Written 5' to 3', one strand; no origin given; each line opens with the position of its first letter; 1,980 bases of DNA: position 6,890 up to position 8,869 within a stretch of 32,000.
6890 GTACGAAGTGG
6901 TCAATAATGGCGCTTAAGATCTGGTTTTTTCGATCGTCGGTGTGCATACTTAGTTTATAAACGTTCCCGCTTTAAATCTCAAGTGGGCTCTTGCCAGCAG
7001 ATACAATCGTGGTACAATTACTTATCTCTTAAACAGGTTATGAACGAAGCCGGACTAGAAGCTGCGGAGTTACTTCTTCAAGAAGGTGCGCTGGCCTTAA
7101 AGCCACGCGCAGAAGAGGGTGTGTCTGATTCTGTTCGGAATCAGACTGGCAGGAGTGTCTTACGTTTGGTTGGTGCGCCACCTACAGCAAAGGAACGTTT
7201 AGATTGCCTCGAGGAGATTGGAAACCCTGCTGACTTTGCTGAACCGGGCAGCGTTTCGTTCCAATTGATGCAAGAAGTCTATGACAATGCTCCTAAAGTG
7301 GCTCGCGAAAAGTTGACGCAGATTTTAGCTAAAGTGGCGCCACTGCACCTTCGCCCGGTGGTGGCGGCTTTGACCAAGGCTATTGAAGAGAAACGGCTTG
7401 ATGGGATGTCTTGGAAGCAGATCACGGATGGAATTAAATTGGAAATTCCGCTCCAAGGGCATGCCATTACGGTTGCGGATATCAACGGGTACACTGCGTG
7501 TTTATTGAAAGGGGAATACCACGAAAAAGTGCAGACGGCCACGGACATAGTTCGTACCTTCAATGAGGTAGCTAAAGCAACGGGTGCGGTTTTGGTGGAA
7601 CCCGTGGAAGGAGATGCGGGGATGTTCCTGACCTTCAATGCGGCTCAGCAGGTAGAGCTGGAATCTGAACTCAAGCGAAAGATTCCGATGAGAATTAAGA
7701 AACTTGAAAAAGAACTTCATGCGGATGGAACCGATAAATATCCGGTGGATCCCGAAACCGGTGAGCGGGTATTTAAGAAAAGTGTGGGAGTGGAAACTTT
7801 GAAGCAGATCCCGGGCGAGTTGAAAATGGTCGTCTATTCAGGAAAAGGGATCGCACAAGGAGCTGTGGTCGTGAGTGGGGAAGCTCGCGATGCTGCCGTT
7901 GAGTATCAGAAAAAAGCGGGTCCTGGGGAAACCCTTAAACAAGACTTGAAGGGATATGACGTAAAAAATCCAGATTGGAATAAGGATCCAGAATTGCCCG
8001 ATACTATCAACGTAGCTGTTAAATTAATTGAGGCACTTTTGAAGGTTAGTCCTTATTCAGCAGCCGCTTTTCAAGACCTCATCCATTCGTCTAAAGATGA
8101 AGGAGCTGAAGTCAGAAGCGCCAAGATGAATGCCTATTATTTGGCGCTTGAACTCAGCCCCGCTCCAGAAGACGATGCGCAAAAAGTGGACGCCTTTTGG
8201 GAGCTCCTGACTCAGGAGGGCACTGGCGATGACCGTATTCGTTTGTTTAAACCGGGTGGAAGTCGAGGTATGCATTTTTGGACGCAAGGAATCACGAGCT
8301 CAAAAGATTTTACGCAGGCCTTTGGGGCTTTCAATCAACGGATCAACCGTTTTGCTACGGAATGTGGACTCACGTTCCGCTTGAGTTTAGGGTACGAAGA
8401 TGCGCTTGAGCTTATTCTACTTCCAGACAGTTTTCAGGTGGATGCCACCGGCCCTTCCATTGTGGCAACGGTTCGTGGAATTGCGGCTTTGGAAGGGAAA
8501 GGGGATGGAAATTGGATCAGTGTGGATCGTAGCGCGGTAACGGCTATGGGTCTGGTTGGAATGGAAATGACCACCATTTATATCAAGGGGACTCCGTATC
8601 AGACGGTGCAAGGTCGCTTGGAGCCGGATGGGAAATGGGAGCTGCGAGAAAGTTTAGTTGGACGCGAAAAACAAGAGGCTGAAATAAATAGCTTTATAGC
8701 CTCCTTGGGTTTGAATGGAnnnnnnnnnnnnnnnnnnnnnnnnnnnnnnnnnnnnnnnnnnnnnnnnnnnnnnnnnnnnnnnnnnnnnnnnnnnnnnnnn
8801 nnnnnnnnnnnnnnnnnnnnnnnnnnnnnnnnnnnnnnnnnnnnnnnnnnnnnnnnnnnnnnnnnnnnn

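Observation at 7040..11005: Orphan 1321-aa protein reading as cyclase-like + AAA_16/STAND-like + helical repeats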

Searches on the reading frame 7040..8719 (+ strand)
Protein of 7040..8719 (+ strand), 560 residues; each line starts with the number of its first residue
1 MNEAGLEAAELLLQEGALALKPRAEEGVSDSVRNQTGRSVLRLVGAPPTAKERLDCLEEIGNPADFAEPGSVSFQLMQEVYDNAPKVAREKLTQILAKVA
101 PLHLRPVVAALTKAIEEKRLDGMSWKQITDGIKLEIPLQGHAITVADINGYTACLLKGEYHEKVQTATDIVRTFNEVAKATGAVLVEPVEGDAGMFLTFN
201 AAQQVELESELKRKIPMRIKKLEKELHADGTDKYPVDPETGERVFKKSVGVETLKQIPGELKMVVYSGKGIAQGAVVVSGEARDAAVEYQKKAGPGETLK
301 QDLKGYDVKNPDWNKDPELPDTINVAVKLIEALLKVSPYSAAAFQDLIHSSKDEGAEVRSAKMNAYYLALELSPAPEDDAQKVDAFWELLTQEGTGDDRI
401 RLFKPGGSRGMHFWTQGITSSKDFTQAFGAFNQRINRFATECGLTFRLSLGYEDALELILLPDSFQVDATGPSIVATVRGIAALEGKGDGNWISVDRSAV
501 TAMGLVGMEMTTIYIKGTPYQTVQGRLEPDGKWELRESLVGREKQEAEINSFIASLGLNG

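Call 24: predict_structure(alignment_id=A3)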
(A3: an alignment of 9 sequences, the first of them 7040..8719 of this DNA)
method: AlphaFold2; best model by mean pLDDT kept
length: 560 residues; sequences in the alignment: 9
mean_pLDDT: 78.3   pTM: 0.78
mean pLDDT of the five models: 78.3, 72.1, 71.7, 57.7, 46.8
residues with pLDDT >= 90: 139; 70-90: 299; 50-70: 65; < 50: 57
segments of 3 or more residues with pLDDT < 50: 1-45, 352-359, 539-541
pLDDT, mean of each block of 10 residues (from residue 1): 40 35 33 41 57 79 83 89 88 88 86 93 90 90 85 73 78 85 79 84 93 75 81 78 83 76 88 86 89 85 84 86 93 85 74 44 83 72 91 91 83 87 90 93 92 76 67 78 82 90 78 76 87 61 64 67
secondary structure, 60 per line:
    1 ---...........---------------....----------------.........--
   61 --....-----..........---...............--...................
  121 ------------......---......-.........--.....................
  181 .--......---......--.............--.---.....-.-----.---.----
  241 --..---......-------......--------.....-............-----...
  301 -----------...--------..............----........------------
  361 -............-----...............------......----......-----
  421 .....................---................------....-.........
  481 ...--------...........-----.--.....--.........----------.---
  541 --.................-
elements in order: H4-14 H30-33 H50-58 H63-66 H72-81 H85-99 H102-120 E133-138 E142-147 H149-157 H160-181 E184-189 E193-198 H201-213 H220-224 E248-253 E261-266 E275-279 H281-292 E298-300 H323-336 H341-348 E362-373 H379-393 E400-405 E410-415 H421-441 E445-460 E467-470 H472-483 E492-496 H497-502 E511-515 E518-526 H543-559

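Call 27: fold_search(model_id=the predicted structure, library=pdb)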
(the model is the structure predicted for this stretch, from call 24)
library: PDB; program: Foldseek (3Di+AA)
matches with E <= 10: 897; with E <= 0.001: 95
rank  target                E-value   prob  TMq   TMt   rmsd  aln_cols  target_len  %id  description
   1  7pdf_A                3.5e-12  1.00  0.50  0.60   7.3       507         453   13  focus refinement of soluble domain of adenylyl cyclase 9 in complex with Gs protein alpha subunit and MANT-GTP (released 2022-01-26)
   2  4oyz                  8.0e-12  1.00  0.46  0.53   8.2       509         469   12  Human solAC Complexed with Bicarbonate (released 2014-04-02)
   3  4oya                  1.1e-11  1.00  0.46  0.53   7.9       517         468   12  Human solAC Complexed with (4-Aminofurazan-3-yl)-[3-(1H-benzoimidazol-2-ylmethoxy)phenyl]methanone (released 2014-04-02)
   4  8co7                  1.1e-11  1.00  0.45  0.53   8.0       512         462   12  Crystal structure of human soluble adenylyl cyclase (sAC) in complex with inhibitor TDI-09066 (released 2024-01-03)
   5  5iv4                  1.1e-11  1.00  0.44  0.51   8.2       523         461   12  Crystal structure of the human soluble adenylyl cyclase in complex with the allosteric inhibitor LRE1 (released 2016-08-17)
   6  4clp                  1.6e-11  1.00  0.44  0.52   8.3       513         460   12  Crystal structure of human soluble Adenylyl Cyclase complex with adenosine-3',5'-cyclic-monophosphate (released 2014-03-05)
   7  9u3p_A                1.8e-11  1.00  0.47  0.52  10.6       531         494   11  Cryo-EM structure of human AC9-Gs complex (soluble domain) (released 2025-06-11)
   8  7pdd_A                2.2e-11  1.00  0.48  0.58   9.5       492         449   13  Focus refinement of soluble domain of Adenylyl cyclase 9 in complex with DARPin C4 and MANT-GTP (released 2022-01-19)
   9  6r4p_A                2.2e-11  1.00  0.51  0.58   7.2       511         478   13  Structure of a soluble domain of adenylyl cyclase bound to an activated stimulatory G protein (released 2019-05-08)
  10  4cls                  3.7e-11  1.00  0.46  0.54   7.2       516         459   11  Crystal structure of human soluble Adenylyl Cyclase with Pyrophosphate (released 2014-03-05)
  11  5d0r                  3.7e-11  1.00  0.42  0.49   8.2       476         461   11  Crystal structure of human soluble Adenylyl Cyclase with the inhibitor bithionol (released 2016-03-16)
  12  4clf                  4.9e-11  1.00  0.44  0.52   7.9       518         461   11  Crystal structure of human soluble Adenylyl Cyclase (Apo form) (released 2014-03-05)
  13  4cly                  5.5e-11  1.00  0.46  0.54   7.6       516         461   11  Crystal structure of human soluble Adenylyl Cyclase soaked with biselenite (released 2014-03-05)
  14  8il7                  7.2e-11  1.00  0.45  0.54   7.4       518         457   12  Structure of human soluble Adenylyl Cyclase in complex with lactate (released 2023-07-26)
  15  4usw                  8.5e-11  1.00  0.47  0.56   7.4       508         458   12  Crystal structure of human soluble Adenylyl Cyclase with ATP (released 2014-07-30)
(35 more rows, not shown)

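Call 74: fold_search(model_id=the predicted structure, library=viral)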
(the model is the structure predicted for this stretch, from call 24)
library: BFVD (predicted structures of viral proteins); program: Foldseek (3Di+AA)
matches with E <= 10: 231; with E <= 0.001: 4
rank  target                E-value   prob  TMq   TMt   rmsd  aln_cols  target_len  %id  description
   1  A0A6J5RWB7            4.1e-05  1.00  0.22  0.19   7.0       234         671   11  COG4252 Predicted transmembrane sensor domain [uncultured Caudovirales phage]
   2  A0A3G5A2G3            9.8e-05  1.00  0.27  0.36  32.3       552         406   11  Response regulator [Harvfovirus sp.]
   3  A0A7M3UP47            1.8e-04  1.00  0.20  0.55   5.8       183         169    9  Uncharacterized protein [Pyramimonas orientalis virus]
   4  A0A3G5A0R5            4.6e-04  0.92  0.24  0.28  28.0       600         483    9  Guanylate cyclase domain-containing protein [Faunusvirus sp.]
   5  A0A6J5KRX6            2.1e-03  1.00  0.22  0.38   7.1       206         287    6  Guanylate cyclase domain-containing protein [uncultured Caudovirales phage]
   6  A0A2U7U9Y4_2          7.6e-03  0.99  0.19  0.11   9.4       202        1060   13  Serine/threonine protein kinase [Pandoravirus quercus]
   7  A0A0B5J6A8            1.2e-02  0.97  0.18  0.11  10.4       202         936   14  Serine/threonine kinase motif-containing protein [Pandoravirus inopinatum]
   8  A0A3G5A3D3            5.5e-02  0.66  0.11  0.20  12.3       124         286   13  Putative eukaryotic translation initiation factor 2 subunit 1 [Gaeavirus sp.]
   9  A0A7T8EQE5            9.6e-02  0.90  0.13  0.39   4.6        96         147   11  Uncharacterized protein [Erwinia phage pEa_SNUABM_5]
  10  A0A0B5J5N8            1.3e-01  0.84  0.18  0.21   6.5       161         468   12  Guanylate cyclase domain-containing protein [Pandoravirus inopinatum]
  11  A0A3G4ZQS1            1.3e-01  0.77  0.13  0.22  10.7       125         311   14  Eukaryotic translation initiation factor eIF-2 alpha [Terrestrivirus sp.]
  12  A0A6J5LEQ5            1.4e-01  0.69  0.20  0.29  10.3       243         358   12  Diguanylate cyclase AdrA [uncultured Caudovirales phage]
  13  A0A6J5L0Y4            1.4e-01  0.35  0.19  0.24  14.5       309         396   13  GGDEF domain [uncultured Caudovirales phage]
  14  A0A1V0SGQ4            1.4e-01  0.33  0.13  0.21  16.6       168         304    8  Translation initiation factor eIF-2 alpha subunit [Hokovirus HKV1]
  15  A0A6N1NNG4            1.5e-01  0.54  0.12  0.21  13.9       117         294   10  Putative translation factor [Tupanvirus soda lake]
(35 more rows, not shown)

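Call 99: find_related_loci(query=A3, collection=metagenome_contigs, flank=2500)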
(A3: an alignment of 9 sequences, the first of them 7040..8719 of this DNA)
Query A3 (560 aa) in metagenome_contigs; peptide patterns used: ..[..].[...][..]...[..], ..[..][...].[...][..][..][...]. (x = any residue, [..] = any of these).
599 stretches matched a pattern, but none encodes a relative of the query by tblastn (E <= 1e-3).
